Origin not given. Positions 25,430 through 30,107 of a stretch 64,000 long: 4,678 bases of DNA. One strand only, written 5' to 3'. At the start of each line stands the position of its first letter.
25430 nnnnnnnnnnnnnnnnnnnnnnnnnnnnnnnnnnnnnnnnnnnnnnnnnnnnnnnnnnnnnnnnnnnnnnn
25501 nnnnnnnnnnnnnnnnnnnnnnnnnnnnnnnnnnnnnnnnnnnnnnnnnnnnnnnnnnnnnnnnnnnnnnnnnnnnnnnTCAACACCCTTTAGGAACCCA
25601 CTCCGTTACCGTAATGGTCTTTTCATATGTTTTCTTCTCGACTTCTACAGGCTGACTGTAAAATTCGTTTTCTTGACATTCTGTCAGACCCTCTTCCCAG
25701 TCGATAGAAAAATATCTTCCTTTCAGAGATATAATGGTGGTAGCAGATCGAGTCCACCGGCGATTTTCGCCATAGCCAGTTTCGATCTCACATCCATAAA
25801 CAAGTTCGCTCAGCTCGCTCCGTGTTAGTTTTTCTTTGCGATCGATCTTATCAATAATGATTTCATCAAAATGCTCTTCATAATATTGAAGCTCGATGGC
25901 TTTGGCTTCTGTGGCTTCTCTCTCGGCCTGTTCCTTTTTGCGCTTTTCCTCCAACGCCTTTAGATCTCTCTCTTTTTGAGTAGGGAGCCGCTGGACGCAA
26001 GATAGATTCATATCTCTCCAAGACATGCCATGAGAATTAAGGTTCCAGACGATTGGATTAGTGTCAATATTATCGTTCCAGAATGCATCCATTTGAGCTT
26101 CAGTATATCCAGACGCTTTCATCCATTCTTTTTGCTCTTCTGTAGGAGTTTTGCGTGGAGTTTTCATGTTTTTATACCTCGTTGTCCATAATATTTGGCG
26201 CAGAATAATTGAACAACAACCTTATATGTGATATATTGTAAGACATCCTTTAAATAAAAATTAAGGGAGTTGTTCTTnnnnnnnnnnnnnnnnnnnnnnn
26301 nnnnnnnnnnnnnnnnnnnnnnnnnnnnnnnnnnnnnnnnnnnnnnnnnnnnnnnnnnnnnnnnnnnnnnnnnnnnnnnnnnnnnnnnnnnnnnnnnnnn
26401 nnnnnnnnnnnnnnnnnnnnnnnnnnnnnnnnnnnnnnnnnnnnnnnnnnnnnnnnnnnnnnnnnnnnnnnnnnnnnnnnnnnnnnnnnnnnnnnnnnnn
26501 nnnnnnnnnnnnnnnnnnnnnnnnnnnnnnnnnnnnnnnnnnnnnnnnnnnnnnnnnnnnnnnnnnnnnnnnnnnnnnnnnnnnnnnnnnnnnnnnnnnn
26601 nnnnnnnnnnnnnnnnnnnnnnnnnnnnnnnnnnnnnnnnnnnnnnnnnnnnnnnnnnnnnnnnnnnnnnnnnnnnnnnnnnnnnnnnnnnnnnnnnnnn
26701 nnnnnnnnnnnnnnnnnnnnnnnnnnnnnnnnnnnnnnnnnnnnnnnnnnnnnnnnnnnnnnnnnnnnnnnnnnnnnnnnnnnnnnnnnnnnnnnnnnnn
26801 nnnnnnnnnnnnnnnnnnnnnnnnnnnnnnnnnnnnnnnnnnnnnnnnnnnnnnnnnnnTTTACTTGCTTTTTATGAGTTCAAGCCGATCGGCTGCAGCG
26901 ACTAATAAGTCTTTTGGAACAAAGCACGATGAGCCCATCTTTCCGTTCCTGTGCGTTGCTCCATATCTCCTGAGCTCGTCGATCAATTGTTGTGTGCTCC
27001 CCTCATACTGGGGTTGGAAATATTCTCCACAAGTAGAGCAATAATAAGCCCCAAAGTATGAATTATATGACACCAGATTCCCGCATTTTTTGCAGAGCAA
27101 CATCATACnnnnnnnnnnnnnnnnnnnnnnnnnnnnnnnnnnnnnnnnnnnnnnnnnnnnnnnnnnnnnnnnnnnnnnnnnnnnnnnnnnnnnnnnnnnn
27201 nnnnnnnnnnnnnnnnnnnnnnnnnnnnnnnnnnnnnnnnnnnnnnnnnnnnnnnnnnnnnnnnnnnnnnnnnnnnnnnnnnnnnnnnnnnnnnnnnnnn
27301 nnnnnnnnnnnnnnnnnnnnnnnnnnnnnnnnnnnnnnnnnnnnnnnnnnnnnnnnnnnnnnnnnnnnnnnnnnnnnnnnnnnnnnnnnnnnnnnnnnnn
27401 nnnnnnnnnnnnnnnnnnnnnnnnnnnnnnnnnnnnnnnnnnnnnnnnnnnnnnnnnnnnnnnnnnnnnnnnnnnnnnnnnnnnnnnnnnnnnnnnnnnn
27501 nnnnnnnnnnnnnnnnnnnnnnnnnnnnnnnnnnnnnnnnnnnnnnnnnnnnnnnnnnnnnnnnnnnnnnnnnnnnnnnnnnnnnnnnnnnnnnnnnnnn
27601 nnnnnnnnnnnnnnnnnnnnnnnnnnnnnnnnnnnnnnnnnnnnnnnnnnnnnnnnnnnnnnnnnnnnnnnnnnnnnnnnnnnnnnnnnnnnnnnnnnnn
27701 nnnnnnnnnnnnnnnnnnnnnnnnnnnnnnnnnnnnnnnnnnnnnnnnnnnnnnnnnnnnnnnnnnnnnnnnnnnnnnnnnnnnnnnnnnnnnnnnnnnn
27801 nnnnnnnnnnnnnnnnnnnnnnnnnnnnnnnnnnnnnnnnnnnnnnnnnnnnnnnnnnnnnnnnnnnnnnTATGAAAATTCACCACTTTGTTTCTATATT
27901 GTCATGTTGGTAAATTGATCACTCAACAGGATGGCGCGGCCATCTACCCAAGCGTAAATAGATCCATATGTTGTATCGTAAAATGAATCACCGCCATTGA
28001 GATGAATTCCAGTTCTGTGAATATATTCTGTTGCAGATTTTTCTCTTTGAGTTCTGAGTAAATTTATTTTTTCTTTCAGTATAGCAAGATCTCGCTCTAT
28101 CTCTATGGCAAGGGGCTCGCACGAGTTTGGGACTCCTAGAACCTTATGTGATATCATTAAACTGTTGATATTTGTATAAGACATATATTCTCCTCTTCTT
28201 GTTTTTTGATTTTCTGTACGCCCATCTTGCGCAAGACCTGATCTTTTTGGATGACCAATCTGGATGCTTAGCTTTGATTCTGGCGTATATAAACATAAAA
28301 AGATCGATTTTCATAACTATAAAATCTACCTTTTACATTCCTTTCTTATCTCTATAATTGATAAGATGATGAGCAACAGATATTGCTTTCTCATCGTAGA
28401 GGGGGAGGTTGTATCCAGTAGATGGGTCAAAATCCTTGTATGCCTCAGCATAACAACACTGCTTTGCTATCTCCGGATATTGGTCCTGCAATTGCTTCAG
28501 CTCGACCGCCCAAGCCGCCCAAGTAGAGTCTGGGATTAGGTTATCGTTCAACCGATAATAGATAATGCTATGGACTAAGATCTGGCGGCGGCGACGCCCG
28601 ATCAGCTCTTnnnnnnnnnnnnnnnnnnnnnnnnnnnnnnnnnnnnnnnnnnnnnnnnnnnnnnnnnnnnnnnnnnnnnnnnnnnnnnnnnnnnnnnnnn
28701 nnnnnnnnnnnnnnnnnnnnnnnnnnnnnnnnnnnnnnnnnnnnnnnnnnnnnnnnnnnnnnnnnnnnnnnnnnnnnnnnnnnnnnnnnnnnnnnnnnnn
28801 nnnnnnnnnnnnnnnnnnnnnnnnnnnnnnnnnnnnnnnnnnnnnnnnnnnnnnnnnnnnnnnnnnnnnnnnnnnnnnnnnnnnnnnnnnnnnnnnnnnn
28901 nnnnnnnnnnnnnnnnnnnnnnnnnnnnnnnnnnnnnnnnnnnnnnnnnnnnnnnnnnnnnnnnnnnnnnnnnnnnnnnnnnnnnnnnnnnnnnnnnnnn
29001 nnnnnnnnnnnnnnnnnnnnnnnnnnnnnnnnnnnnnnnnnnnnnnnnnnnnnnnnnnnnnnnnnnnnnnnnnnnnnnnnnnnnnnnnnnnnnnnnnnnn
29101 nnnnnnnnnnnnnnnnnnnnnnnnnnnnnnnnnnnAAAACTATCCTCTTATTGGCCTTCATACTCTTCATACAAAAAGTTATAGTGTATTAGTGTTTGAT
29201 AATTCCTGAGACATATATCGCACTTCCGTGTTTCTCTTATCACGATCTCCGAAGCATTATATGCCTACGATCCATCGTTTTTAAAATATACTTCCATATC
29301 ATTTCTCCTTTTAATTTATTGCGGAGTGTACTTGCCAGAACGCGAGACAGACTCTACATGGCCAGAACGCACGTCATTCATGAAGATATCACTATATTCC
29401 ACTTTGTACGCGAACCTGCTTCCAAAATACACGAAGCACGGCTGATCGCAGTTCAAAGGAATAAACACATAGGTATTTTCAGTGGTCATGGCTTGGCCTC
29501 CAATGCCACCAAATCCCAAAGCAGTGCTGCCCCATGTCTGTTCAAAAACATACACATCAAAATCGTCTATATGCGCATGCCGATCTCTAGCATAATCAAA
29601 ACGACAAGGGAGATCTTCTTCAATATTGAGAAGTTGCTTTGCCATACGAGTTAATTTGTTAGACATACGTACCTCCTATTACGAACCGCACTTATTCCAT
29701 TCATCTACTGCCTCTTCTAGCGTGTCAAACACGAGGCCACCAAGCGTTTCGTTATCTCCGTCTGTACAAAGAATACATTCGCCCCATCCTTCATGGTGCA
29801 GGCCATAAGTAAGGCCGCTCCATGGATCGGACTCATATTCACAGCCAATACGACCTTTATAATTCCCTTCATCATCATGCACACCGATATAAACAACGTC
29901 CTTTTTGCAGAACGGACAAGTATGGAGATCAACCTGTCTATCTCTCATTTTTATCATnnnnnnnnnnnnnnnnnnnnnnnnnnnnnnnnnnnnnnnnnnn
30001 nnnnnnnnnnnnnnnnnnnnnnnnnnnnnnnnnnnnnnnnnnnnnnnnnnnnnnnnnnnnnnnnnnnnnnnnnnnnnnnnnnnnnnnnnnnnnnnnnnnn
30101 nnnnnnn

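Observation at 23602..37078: Duplicated two-gene Cys-rich cassette in two copies 12 kb apart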

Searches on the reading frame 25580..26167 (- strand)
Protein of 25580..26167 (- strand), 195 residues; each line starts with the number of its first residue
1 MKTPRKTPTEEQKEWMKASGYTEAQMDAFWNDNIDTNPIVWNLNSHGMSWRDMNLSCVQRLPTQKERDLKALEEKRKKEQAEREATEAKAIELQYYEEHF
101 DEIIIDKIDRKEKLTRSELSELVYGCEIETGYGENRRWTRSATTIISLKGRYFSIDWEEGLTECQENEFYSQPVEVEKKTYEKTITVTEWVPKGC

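Call 51: search_protein_families(library=pfam, proteins=[window:25580-26167:-], max_evalue=0.001)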
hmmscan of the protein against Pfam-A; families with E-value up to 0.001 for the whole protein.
window:25580-26167:- (195 aa): 0 families

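Call 69: search_protein_families(library=ncbifam, proteins=[window:25580-26167:-], max_evalue=0.1)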
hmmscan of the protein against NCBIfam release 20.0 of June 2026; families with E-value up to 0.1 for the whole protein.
window:25580-26167:- (195 aa): 0 families

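Call 70: search_protein_families(library=padloc, proteins=[window:25580-26167:-], max_evalue=0.1)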
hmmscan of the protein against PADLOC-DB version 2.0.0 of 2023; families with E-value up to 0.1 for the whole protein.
window:25580-26167:- (195 aa): 0 families

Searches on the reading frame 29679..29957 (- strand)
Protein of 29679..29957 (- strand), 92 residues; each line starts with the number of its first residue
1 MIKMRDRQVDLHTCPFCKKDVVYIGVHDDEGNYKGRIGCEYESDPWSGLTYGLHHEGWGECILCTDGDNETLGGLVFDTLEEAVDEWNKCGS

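Call 51: search_protein_families(library=pfam, proteins=[window:29679-29957:-], max_evalue=0.001)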
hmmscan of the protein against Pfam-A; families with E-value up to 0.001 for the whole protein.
window:29679-29957:- (92 aa): 0 families

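Call 69: search_protein_families(library=ncbifam, proteins=[window:29679-29957:-], max_evalue=0.1)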
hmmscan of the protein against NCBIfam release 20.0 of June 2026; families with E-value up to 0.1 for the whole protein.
window:29679-29957:- (92 aa): 1 family
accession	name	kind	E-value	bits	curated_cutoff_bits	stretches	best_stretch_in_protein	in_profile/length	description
TIGR03655.1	anti_R_Lar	subfamily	0.079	13.3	39.6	0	11-32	1-23/55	Lar family restriction alleviation protein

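Call 70: search_protein_families(library=padloc, proteins=[window:29679-29957:-], max_evalue=0.1)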
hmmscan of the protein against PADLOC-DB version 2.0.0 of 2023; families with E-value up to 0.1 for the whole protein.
window:29679-29957:- (92 aa): 0 families

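Call 90: search_protein_families(library=pfam, proteins=[window:29679-29957:-], max_evalue=1)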
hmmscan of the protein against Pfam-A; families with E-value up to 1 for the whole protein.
window:29679-29957:- (92 aa): 1 family
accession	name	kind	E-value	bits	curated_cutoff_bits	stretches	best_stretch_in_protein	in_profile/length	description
PF14354.12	Lar_restr_allev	-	0.69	10.6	28.6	0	10-89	2-56/58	Restriction alleviation protein Lar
